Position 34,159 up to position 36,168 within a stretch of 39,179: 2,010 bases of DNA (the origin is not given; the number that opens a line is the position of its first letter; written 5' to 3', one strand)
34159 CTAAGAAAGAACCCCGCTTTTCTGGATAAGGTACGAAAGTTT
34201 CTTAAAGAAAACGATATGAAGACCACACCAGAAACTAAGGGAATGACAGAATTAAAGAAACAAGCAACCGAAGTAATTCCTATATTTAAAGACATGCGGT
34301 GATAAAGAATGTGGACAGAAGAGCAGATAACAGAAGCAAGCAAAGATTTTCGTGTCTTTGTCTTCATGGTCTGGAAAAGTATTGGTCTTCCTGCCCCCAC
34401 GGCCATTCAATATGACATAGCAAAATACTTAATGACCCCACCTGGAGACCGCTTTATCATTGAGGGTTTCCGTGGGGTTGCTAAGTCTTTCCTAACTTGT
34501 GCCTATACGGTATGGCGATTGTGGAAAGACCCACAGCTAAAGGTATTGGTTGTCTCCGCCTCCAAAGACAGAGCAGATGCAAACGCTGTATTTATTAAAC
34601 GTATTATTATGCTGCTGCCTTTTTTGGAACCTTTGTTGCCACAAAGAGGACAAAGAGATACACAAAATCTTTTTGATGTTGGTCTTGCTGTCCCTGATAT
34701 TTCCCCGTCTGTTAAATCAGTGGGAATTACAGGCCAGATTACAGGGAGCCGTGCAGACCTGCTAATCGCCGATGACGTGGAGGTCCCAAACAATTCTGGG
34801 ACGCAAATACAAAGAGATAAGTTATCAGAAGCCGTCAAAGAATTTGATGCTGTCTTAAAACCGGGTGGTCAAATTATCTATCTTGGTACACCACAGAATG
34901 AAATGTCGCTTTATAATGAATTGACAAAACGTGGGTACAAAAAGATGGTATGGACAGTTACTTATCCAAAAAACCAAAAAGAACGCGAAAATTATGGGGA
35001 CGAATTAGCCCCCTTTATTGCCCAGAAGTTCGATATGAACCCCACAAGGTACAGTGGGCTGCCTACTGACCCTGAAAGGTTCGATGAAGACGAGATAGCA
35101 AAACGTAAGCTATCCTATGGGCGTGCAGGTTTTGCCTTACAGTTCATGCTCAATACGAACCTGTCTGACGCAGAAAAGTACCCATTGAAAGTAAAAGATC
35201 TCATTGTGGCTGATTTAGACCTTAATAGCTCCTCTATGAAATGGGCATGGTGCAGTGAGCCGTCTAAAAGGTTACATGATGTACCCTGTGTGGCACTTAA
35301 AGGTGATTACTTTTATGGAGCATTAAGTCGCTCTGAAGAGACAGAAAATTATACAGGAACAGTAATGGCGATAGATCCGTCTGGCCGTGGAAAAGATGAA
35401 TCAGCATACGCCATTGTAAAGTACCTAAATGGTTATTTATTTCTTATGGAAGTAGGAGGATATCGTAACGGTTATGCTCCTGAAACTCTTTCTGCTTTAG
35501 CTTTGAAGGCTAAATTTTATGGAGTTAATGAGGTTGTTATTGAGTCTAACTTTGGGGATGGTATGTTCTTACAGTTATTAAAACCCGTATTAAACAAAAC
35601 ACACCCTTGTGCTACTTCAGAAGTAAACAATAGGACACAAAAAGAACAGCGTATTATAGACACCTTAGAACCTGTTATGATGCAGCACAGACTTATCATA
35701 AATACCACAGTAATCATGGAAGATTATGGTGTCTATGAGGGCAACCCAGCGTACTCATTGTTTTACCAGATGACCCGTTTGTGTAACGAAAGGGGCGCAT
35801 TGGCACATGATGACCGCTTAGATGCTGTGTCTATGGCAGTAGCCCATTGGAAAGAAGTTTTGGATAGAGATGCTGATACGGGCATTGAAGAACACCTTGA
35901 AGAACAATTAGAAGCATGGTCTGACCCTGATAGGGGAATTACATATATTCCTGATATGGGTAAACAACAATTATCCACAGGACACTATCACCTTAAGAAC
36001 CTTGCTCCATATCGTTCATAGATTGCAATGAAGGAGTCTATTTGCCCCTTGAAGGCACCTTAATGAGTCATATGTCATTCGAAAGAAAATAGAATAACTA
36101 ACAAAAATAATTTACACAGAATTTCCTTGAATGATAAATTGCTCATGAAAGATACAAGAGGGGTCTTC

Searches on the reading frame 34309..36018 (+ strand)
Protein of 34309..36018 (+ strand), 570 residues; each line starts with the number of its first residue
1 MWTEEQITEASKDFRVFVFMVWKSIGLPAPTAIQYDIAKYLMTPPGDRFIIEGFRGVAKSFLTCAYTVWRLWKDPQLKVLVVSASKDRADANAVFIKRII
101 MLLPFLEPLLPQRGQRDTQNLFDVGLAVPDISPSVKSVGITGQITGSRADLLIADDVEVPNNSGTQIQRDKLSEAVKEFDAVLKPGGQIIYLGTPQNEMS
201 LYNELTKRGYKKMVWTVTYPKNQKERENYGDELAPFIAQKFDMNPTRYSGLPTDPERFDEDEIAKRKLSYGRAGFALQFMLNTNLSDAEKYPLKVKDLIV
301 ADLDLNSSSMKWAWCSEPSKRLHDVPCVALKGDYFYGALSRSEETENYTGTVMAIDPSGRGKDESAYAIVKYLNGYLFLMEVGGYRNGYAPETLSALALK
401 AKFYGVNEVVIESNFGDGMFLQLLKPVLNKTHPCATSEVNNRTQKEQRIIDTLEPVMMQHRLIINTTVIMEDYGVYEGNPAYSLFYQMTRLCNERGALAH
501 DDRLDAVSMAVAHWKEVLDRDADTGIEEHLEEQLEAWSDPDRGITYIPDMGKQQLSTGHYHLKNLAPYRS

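Call 62: find_homologous_proteins(query=window:34309-36018:+, max_evalue=1e-100)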
Query window:34309-36018:+ (570 aa): 7987 proteins with E <= 1e-100 among 8000 candidates; the best 120 are listed.
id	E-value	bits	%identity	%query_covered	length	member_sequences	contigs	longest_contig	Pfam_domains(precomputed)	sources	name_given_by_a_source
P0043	0.0e+0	1308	99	100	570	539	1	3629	PF22530.3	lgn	-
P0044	0.0e+0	1034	78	100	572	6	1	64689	PF22530.3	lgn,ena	-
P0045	2.3e-298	1009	76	100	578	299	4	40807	PF22530.3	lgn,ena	-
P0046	5.9e-298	1007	76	100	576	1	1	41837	PF22530.3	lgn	-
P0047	8.4e-298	1007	76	100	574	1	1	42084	PF22530.3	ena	-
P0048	2.2e-297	1005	76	100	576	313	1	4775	PF22530.3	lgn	-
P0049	3.7e-297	1005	76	100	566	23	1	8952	PF22530.3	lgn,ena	-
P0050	6.5e-297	1004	76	100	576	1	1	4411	PF22530.3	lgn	-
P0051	8.3e-297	1004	76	100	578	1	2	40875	PF22530.3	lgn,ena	-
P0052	9.5e-297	1003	76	100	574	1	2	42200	PF22530.3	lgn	-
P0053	1.1e-296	1003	76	100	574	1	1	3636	PF22530.3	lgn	-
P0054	1.6e-296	1003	76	100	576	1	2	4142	PF22530.3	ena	-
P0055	2.1e-296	1002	76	100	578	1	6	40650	PF22530.3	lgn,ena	-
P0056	7.6e-296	1000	76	100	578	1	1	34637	PF22530.3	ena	-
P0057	1.5e-295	999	76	100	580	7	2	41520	PF22530.3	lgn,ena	-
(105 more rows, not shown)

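Call 64: find_related_loci(query=A5, collection=viral_contigs, flank=10000)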
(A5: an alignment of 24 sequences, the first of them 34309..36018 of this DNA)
Query A5 (570 aa) in viral_contigs; peptide patterns used: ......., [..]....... (x = any residue, [..] = any of these).
600 stretches matched a pattern (row limit reached: there are more); 598 encode a relative of the query (tblastn E <= 1e-3); the best 80 are kept; 80 distinct loci.
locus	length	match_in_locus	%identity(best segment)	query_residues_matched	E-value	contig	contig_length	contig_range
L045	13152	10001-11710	99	1-570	0e+0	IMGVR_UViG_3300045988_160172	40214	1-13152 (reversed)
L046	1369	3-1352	99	121-570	0e+0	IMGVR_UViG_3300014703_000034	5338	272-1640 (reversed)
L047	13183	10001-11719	76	1-569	0e+0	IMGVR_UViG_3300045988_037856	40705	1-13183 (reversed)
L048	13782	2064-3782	75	1-569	0e+0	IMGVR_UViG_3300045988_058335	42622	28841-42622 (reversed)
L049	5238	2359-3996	76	2-547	0e+0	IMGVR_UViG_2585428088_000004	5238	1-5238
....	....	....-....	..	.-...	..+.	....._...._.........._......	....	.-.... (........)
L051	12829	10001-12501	99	1-570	0e+0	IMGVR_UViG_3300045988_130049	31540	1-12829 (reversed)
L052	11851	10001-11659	73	2-552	0e+0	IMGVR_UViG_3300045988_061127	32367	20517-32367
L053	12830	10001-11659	73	2-552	0e+0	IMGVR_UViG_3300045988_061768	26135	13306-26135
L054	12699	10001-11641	71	2-552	0e+0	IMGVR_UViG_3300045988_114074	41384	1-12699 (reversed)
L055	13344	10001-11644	68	2-549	0e+0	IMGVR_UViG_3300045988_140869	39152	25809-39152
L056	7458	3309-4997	67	2-556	0e+0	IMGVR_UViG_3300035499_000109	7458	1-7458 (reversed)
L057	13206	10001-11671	68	2-554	0e+0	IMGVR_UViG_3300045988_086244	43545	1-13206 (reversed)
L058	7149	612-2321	65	2-562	0e+0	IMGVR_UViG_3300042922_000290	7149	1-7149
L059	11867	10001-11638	65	2-547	0e+0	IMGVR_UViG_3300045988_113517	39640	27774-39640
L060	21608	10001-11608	68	2-535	0e+0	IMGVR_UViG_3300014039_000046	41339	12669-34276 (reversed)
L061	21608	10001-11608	68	2-537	0e+0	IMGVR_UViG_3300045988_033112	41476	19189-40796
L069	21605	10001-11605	63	2-537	0e+0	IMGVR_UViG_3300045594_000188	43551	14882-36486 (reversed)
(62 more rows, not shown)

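Call 67: find_related_loci(query=A5, collection=genome_contigs, flank=10000)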
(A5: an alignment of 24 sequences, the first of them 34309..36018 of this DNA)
Query A5 (570 aa) in genome_contigs; peptide patterns used: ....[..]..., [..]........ (x = any residue, [..] = any of these).
81 stretches matched a pattern; 25 encode a relative of the query (tblastn E <= 1e-3); 25 distinct loci.
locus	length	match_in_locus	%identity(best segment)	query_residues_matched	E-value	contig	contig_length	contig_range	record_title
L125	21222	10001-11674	74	2-559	0e+0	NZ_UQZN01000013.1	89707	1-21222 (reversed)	Uncultured Phascolarctobacterium sp. isolate UMGS791, whole genome shotgun sequence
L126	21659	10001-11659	73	2-552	0e+0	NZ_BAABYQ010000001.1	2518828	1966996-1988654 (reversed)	Dialister sp. i34-0019-2H8 sequence1, whole genome shotgun sequence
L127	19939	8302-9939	70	2-546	0e+0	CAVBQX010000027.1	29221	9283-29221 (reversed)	Segatella copri isolate H07663-L1_cleanbin_000002 genome assembly, contig: Spades_H07663-L1_contig_960, whole genome sho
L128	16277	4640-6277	68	2-546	0e+0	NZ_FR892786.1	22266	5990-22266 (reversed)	Phascolarctobacterium succinatutens CAG:287, whole genome shotgun sequence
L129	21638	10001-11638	67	2-546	0e+0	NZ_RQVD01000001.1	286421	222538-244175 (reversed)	Veillonella sp. CHU740 contig_0001, whole genome shotgun sequence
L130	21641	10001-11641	67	2-544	0e+0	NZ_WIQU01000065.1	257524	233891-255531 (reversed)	Pectinatus frisingensis strain MB174 PFRB_53.1, whole genome shotgun sequence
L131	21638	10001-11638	67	2-546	0e+0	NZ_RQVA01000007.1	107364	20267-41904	Veillonella sp. CHU110 contig_0007, whole genome shotgun sequence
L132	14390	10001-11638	68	2-546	0e+0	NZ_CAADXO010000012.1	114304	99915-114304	MAG: uncultured Phascolarctobacterium sp. isolate HGM14019, whole genome shotgun sequence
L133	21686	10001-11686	64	2-553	0e+0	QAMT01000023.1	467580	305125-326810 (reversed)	MAG: Phascolarctobacterium sp. isolate CIM:MAG 843_2 contig_7155, whole genome shotgun sequence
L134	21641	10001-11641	65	2-546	0e+0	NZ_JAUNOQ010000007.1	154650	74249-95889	MAG: Phascolarctobacterium sp. isolate S34M_St_78 NODE_18_length_154650_cov_111.526828, whole genome shotgun sequence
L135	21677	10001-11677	68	2-562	0e+0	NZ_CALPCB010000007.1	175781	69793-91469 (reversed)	Veillonella intestinalis strain DSM 110113 NODE_7_length_175781_cov_33.368500, whole genome shotgun sequence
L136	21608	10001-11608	64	1-537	0e+0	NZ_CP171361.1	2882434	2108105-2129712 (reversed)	Megasphaera hexanoica strain MH chromosome, complete genome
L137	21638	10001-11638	67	2-544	0e+0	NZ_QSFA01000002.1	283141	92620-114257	Megasphaera sp. AM44-1BH AM44-1BH.Scaf2, whole genome shotgun sequence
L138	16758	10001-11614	58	3-536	0e+0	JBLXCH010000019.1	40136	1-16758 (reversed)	MAG: Motiliproteus sp. isolate ES15-01 S15maxbin-out.010RE.5K@19, whole genome shotgun sequence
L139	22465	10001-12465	72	2-557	8e-178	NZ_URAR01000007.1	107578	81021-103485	Uncultured Veillonella sp. isolate UMGS823, whole genome shotgun sequence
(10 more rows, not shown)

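Call 70: find_related_loci(query=L048:9032-11632:+, collection=viral_contigs, flank=10000)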
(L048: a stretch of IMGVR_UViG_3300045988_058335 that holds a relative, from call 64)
Query L048:9032-11632:+ (867 aa) in viral_contigs; peptide patterns used: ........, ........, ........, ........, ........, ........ (x = any residue, [..] = any of these).
10 stretches matched a pattern; 7 encode a relative of the query (tblastn E <= 1e-3); 6 distinct loci.
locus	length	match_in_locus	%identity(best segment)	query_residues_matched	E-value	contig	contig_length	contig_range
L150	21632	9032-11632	100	1-867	0e+0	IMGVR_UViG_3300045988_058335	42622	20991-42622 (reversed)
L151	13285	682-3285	87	1-867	0e+0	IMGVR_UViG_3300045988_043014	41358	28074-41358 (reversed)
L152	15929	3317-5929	87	1-867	0e+0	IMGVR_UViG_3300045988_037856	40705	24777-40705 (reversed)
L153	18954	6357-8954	77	1-867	0e+0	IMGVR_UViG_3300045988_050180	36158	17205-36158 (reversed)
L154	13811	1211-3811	99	1-867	0e+0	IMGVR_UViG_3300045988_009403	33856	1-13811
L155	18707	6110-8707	77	1-867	0e+0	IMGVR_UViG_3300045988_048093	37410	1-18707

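Call 71: find_related_loci(query=L060:17261-19873:+, collection=viral_contigs, flank=10000)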
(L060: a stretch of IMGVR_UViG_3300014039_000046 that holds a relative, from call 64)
Query L060:17261-19873:+ (871 aa) in viral_contigs; peptide patterns used: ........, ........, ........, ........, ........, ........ (x = any residue, [..] = any of these).
3 stretches matched a pattern; 3 encode a relative of the query (tblastn E <= 1e-3); 3 distinct loci.
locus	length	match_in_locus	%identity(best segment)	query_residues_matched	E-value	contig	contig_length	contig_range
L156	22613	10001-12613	100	1-871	0e+0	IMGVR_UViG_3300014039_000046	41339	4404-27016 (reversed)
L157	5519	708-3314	59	1-871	0e+0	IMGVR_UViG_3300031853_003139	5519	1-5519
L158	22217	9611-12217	59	1-871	0e+0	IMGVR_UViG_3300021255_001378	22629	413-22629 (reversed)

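Call 75: search_protein_families(library=pfam, proteins=[L060:8603-9208:+, L055:8262-8768:+, L061:9050-9628:+, L069:7819-8412:+, L125:9362-9769:+, L049:1533-2096:+, L059:9233-9739:+, L047:9300-9767:+], max_evalue=0.001)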
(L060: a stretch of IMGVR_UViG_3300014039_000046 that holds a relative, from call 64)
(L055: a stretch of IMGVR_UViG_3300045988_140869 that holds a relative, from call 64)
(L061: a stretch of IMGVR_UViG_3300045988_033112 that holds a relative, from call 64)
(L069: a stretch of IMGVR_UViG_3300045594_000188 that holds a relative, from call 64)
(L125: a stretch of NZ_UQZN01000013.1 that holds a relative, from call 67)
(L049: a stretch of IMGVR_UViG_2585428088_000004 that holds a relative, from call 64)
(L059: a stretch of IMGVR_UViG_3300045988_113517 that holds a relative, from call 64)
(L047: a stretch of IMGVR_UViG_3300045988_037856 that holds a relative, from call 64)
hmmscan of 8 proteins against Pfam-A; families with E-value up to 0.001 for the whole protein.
L060:8603-9208:+ (202 aa): 1 family
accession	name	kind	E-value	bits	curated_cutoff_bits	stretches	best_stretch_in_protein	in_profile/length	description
PF01510.30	Amidase_2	-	1.9e-13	51.3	26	1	33-136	8-123/131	N-acetylmuramoyl-L-alanine amidase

L055:8262-8768:+ (169 aa): 1 family
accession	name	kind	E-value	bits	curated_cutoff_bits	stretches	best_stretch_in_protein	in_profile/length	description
PF01510.30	Amidase_2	-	2.8e-10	41.1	26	1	18-131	3-123/131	N-acetylmuramoyl-L-alanine amidase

L061:9050-9628:+ (193 aa): 1 family
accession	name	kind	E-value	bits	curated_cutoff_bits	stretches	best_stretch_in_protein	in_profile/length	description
PF01183.26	Glyco_hydro_25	-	3.1e-21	76.9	27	1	5-181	1-179/180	Glycosyl hydrolases family 25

L069:7819-8412:+ (198 aa): 1 family
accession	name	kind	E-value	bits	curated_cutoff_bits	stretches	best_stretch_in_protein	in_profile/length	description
PF01183.26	Glyco_hydro_25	-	1.1e-20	75.2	27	1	6-183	1-177/180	Glycosyl hydrolases family 25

L125:9362-9769:+ (136 aa): 2 families
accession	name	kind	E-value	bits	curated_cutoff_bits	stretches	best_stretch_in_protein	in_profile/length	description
PF08291.16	Peptidase_M15_3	-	7.1e-18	65.2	23.2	1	24-127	2-105/108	Peptidase M15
PF05951.18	Peptidase_M15_2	-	0.00019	21.6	27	1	42-130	50-148/153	Bacterial protein of unknown function (DUF882)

L049:1533-2096:+ (188 aa): 1 family
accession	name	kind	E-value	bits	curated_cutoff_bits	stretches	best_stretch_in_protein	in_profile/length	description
PF01520.23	Amidase_3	-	1.5e-45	155.8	27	1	8-181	1-172/174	N-acetylmuramoyl-L-alanine amidase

L059:9233-9739:+ (169 aa): 1 family
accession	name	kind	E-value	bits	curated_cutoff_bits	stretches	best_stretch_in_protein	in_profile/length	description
PF01510.30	Amidase_2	-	4.6e-28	98.6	26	1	21-141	4-131/131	N-acetylmuramoyl-L-alanine amidase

L047:9300-9767:+ (156 aa): 1 family
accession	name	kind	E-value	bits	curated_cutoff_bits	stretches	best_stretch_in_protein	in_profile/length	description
PF01832.25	Glucosaminidase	-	3.1e-25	89.7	30.2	1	13-145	3-123/123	Mannosyl-glycoprotein endo-beta-N-acetylglucosaminidase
